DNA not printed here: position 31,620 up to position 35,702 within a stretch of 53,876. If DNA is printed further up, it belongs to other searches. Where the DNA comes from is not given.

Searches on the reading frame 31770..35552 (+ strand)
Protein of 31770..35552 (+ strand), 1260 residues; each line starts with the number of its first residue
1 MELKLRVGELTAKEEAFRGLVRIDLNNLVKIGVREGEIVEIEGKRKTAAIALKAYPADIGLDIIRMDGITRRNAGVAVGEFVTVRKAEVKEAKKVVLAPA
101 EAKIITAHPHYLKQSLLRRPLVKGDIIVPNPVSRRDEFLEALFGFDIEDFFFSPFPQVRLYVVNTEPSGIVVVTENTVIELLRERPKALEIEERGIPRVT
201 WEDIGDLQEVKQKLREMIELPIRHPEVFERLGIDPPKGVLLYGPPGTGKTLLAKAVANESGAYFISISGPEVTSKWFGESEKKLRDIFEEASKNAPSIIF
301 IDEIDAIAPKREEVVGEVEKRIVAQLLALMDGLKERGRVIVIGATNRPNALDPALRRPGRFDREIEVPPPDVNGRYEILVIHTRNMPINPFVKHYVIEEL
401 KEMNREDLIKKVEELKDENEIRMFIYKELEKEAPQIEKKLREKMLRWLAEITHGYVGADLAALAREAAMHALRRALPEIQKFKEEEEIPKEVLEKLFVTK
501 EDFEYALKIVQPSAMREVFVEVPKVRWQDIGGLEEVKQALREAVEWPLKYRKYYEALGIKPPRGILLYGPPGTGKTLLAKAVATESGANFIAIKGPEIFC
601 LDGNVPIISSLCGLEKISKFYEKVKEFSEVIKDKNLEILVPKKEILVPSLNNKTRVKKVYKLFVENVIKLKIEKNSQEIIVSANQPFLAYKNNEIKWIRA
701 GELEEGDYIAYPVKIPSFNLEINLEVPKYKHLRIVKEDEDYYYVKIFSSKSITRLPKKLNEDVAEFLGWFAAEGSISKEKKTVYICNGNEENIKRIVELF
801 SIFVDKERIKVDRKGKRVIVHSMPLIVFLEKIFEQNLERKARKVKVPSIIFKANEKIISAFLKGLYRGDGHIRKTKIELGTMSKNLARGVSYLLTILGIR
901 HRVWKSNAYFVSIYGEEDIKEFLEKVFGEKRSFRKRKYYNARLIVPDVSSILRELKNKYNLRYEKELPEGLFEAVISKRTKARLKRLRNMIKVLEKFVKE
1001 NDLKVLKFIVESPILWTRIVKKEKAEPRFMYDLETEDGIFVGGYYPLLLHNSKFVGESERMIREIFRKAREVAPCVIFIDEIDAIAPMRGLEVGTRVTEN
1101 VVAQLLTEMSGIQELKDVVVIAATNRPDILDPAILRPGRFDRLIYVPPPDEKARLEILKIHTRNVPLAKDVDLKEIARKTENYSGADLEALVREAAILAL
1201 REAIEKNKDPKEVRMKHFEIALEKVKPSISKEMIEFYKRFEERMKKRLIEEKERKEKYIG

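Call 8: search_protein_families(library=pfam, max_evalue=0.001, proteins=[window:31770-35552:+])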
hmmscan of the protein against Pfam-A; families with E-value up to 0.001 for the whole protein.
window:31770-35552:+ (1260 aa): 34 families (the best 25 are shown)
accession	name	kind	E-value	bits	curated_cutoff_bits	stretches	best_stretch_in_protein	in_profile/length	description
PF00004.35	AAA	-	7.3e-95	314.8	21.2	3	239-368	1-130/131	ATPase family associated with various cellular activities (AAA)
PF17862.7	AAA_lid_3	-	4.5e-32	109.6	27.2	2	1170-1206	1-37/45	AAA+ lid domain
PF02359.24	CDC48_N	-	2.8e-24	85.5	35.1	1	4-88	1-84/85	Cell division protein 48 (CDC48), N-terminal domain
PF14528.11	LAGLIDADG_3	-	4.2e-19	69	22.5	1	858-926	3-81/82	LAGLIDADG-like domain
PF05496.18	RuvB_N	-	2.6e-16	60.2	27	2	237-316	34-105/159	Holliday junction DNA helicase RuvB P-loop domain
PF13191.12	AAA_16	-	4e-16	60.4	32.6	2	228-342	16-138/167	AAA ATPase domain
PF14890.11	Intein_splicing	-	1.3e-11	45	35.8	1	623-1037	11-142/155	Intein splicing domain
PF13401.12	AAA_22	-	3.7e-11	43.9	27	0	239-331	8-109/130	AAA domain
PF02933.23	CDC48_2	-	2.4e-10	40.4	22.4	1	111-186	9-61/64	Cell division protein 48 (CDC48), domain 2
PF06068.19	TIP49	-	6.6e-10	39.1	23.8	1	563-645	51-132/347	TIP49 P-loop domain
PF07724.20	AAA_2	-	5.8e-09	36.6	27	0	239-332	6-101/166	AAA domain (Cdc48 subfamily)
PF07728.20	AAA_5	-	6.3e-09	36.4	22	0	238-357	1-137/139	AAA domain (dynein-related subfamily)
PF13671.12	AAA_33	-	4.7e-08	33.9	27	0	239-347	2-80/143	AAA domain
PF13173.12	AAA_14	-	2e-07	31.5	27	1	239-346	5-100/129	AAA domain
PF13521.12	AAA_28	-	1e-06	29.5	27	0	239-274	2-33/164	AAA domain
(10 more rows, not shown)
